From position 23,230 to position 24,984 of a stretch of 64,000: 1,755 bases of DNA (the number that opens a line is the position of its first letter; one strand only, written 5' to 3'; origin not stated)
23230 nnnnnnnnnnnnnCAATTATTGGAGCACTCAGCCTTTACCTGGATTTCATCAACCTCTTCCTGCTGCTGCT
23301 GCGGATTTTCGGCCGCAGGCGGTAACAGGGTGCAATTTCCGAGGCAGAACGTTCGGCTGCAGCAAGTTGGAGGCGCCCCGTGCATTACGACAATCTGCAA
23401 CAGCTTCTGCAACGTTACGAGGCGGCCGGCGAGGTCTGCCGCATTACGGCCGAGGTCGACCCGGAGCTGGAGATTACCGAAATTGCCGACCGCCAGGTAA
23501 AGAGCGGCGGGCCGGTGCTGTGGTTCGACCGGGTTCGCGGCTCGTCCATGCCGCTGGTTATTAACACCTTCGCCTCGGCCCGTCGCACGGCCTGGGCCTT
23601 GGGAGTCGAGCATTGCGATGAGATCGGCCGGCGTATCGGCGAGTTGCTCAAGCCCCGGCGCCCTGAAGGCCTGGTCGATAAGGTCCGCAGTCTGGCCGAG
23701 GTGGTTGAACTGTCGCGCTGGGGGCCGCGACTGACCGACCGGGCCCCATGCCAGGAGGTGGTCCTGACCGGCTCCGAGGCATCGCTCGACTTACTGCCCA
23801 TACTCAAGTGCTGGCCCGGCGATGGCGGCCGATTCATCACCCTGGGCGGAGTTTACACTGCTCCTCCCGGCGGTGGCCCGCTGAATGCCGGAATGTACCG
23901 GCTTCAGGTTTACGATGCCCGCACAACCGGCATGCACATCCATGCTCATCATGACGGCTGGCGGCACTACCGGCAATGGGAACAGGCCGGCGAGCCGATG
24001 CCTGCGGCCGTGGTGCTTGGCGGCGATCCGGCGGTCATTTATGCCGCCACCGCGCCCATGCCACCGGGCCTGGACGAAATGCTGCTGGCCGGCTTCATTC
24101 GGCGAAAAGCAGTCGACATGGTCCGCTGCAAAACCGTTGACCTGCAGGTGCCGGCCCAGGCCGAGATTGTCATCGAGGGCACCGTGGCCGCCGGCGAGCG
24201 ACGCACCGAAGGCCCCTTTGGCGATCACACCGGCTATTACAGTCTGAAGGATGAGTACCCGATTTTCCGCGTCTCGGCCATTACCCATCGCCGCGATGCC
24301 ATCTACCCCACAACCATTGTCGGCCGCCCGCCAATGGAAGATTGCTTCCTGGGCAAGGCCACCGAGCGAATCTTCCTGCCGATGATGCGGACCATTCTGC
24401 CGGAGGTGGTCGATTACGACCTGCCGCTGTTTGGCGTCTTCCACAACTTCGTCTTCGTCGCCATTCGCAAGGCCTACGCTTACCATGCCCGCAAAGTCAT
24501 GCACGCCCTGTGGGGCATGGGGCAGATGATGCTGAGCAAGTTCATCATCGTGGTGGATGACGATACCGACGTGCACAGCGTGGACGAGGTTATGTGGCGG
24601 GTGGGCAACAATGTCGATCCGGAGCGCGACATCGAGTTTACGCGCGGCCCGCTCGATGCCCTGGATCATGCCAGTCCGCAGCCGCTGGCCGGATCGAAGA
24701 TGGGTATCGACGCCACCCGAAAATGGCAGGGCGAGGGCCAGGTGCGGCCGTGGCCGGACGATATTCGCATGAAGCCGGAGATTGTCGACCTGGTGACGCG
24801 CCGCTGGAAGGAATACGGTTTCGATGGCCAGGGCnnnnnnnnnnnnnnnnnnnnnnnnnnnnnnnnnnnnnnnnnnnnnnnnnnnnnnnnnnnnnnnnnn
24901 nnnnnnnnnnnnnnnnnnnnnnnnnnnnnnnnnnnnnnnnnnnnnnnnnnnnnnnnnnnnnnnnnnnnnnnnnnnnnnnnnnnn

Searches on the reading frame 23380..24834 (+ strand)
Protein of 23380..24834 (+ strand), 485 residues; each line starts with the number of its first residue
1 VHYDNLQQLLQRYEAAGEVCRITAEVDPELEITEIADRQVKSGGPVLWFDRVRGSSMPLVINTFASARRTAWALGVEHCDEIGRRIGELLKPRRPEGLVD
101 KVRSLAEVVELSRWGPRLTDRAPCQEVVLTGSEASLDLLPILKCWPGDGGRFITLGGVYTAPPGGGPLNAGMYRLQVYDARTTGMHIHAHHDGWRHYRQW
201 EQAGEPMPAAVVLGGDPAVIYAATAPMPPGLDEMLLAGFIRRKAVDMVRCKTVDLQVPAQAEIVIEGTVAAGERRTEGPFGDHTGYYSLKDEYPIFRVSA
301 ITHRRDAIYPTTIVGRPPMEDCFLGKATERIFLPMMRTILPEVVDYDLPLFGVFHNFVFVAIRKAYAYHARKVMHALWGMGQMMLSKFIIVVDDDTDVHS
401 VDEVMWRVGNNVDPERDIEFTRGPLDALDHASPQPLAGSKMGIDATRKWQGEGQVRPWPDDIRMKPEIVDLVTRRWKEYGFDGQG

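Call 62: search_protein_families(library=pfam, proteins=[window:23380-24834:+], max_evalue=0.00001)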
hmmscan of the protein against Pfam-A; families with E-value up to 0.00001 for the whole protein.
window:23380-24834:+ (485 aa): 3 families
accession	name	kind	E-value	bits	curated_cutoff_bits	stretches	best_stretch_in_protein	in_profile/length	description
PF01977.22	UbiD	-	1.8e-84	282.5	23.3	1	120-317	6-206/206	3-octaprenyl-4-hydroxybenzoate carboxy-lyase Rift-related domain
PF20696.2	UbiD_C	-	8.3e-44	149.1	24.2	1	322-445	1-127/127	3-octaprenyl-4-hydroxybenzoate carboxy-lyase C-terminal domain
PF20695.2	UbiD_N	-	2.8e-21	75.8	24.3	1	11-85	2-77/78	3-octaprenyl-4-hydroxybenzoate carboxy-lyase N-terminal domain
